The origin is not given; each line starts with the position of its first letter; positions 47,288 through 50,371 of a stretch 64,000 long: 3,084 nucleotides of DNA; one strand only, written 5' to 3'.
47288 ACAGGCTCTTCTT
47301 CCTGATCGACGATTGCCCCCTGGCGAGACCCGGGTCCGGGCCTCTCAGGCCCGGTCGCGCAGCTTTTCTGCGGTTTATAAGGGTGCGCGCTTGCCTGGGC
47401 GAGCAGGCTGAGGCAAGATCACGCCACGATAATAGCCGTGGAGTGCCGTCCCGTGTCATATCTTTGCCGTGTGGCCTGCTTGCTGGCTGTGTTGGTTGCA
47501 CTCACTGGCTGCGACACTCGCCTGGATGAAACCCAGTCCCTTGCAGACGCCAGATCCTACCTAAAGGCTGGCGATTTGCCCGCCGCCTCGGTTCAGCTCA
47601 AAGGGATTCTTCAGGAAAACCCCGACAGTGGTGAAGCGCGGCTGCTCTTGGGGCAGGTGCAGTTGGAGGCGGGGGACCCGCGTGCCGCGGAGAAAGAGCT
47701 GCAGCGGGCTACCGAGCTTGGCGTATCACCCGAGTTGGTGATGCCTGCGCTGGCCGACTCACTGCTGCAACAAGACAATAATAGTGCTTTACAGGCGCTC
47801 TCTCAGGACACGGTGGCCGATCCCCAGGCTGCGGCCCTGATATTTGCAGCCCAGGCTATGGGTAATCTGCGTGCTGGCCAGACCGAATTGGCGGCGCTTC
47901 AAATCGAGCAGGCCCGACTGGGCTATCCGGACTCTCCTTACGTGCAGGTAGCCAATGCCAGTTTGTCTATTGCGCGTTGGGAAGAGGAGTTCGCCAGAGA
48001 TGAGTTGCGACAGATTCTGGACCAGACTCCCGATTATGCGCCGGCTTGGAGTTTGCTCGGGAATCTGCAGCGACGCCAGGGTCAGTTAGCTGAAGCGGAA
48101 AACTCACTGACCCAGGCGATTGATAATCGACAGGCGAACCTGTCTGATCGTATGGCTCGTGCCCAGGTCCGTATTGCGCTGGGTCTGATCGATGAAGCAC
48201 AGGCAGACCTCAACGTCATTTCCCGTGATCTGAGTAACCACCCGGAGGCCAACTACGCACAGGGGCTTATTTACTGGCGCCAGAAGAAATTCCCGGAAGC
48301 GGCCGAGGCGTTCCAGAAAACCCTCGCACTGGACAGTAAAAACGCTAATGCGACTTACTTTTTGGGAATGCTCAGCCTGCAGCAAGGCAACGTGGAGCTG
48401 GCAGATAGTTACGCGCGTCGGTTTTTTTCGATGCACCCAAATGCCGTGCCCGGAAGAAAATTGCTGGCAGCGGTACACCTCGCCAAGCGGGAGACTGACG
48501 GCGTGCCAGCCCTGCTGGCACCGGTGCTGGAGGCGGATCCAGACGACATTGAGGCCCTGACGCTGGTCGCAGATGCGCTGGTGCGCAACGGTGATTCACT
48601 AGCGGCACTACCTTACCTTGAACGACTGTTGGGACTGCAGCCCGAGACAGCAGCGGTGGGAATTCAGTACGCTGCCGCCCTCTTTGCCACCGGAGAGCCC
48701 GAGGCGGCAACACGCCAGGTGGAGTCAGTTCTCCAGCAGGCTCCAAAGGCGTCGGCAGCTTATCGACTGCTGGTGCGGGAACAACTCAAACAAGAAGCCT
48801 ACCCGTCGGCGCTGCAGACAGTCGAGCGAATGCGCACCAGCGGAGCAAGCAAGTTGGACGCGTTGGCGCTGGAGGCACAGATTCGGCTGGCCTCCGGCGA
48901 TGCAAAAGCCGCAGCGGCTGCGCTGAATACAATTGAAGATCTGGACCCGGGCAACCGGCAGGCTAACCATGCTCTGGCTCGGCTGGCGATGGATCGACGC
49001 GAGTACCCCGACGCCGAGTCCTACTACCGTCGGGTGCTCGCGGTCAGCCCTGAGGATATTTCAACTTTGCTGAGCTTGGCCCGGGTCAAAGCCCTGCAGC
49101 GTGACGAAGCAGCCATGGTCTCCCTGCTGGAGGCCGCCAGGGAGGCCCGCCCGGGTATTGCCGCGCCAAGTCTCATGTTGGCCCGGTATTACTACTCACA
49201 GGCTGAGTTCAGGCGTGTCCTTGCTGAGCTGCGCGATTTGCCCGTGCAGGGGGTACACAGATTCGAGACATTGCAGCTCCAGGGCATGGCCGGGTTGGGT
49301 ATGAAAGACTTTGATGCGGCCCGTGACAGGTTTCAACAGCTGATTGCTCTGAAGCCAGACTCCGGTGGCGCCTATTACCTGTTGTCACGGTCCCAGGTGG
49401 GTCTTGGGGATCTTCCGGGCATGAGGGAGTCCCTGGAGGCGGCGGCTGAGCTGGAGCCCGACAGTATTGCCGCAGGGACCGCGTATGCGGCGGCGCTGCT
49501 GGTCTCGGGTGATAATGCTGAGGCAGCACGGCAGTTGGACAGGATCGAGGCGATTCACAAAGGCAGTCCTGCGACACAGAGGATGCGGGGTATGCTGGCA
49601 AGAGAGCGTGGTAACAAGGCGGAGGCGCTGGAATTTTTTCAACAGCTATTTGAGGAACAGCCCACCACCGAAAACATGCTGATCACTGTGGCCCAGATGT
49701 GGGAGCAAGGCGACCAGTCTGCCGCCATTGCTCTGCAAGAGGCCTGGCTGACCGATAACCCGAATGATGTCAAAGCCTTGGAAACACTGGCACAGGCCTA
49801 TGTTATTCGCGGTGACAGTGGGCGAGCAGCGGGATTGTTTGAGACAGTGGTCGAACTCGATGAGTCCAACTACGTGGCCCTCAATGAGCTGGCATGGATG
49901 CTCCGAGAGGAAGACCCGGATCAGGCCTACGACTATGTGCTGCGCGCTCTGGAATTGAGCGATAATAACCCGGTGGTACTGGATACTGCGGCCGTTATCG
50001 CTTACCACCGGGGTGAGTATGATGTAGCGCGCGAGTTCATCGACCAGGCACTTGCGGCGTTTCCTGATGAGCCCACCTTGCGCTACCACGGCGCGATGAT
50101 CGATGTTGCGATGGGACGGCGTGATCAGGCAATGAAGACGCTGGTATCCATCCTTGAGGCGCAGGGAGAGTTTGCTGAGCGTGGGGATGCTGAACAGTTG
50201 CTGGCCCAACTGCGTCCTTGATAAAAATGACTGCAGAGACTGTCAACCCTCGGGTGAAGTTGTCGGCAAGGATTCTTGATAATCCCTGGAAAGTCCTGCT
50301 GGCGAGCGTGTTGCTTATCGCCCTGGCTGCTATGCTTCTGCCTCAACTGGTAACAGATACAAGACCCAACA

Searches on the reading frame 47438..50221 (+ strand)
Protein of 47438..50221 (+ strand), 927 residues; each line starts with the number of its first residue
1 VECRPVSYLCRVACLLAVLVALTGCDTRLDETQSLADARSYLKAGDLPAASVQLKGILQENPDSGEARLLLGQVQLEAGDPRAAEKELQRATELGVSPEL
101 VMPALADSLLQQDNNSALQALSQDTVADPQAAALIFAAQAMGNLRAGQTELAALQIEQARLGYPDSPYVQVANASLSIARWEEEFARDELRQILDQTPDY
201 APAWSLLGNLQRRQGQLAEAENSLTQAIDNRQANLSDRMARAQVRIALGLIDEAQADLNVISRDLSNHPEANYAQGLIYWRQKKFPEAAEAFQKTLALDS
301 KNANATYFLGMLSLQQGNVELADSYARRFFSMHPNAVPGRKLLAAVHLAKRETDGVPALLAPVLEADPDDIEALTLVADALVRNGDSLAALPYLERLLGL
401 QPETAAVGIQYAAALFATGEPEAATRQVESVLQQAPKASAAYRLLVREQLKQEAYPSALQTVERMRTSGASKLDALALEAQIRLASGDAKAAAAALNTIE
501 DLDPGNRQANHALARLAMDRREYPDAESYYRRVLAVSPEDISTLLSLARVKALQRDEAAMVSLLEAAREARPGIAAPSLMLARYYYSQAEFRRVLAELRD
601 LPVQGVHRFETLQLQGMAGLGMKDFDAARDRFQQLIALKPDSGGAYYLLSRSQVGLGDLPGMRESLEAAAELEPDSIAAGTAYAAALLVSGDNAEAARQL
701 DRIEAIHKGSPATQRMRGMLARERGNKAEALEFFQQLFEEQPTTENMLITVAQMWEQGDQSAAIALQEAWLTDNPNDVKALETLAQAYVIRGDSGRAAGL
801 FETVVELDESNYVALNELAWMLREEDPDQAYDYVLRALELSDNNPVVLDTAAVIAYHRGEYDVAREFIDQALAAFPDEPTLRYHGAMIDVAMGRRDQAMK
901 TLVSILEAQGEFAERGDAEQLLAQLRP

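Call 9: search_protein_families(library=ncbifam, proteins=[window:47438-50221:+], max_evalue=0.001)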
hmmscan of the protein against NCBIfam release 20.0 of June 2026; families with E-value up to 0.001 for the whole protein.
window:47438-50221:+ (927 aa): 29 families (the best 25 are shown)
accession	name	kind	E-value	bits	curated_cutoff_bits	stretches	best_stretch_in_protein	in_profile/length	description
TIGR02917.1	PEP_TPR_lipo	equivalog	2.8e-160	535.1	312.2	1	12-906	4-898/899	XrtA/PEP-CTERM system TPR-repeat protein PrsT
NF040959.1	MamA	equivalog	2.1e-40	138.3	200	4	729-903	20-197/204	magnetosome protein MamA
TIGR02521.1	type_IV_pilW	equivalog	1.4e-32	113.1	154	4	756-902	43-192/234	type IV pilus biogenesis/stability protein PilW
NF033920.0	C39_PA2778_fam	equivalog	1.4e-23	83.6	150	1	135-229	160-252/255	PA2778 family cysteine peptidase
NF008757.0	PRK11788.1-5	equivalog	3.7e-23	82.3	363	2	279-443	190-355/388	lipopolysaccharide assembly protein LapB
NF052415.1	T3SS_chap_SctY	equivalog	5e-22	78.4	70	2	341-433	10-105/106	type III secretion apparatus assembly chaperone SctY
TIGR00540.1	TPR_hemY_coli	hypoth_equivalog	6.1e-21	74.6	142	3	722-826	272-373/385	heme biosynthesis-associated TPR protein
TIGR03939.1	PGA_TPR_OMP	equivalog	6.2e-20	71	366.65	3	448-572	370-494/800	poly-beta-1,6 N-acetyl-D-glucosamine export porin PgaA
NF033758.1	gliding_GltE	equivalog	1.1e-18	67.4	225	2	718-913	93-290/411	adventurous gliding motility TPR repeat lipoprotein GltE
NF008756.0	PRK11788.1-4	equivalog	3.9e-16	59.1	474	1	183-446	51-323/389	lipopolysaccharide assembly protein LapB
NF052400.1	M48_BAM_BepA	equivalog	5.6e-16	58.4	570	1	344-459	314-429/483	beta-barrel assembly-enhancing protease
NF008520.0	PRK11447.1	equivalog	7.3e-16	57.2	858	2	282-567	364-663/1157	cellulose synthase complex outer membrane protein BcsC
TIGR02795.1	tol_pal_ybgF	equivalog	4.6e-15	56.2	90.1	0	269-335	2-71/119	tol-pal system protein YbgF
TIGR00990.1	3a0801s09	subfamily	1.1e-14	54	757.25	1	197-327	327-457/615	mitochondrial import receptor subunit TOM70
NF047371.1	FlcA_CTERM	equivalog_domain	7.3e-14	51.2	300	1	198-327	389-531/646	periplasmic flagellar collar protein FlcA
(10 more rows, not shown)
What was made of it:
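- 47438..50221 (+): prsT TPR lipoprotein. Call 9 (TIGR02917, 535 bits).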
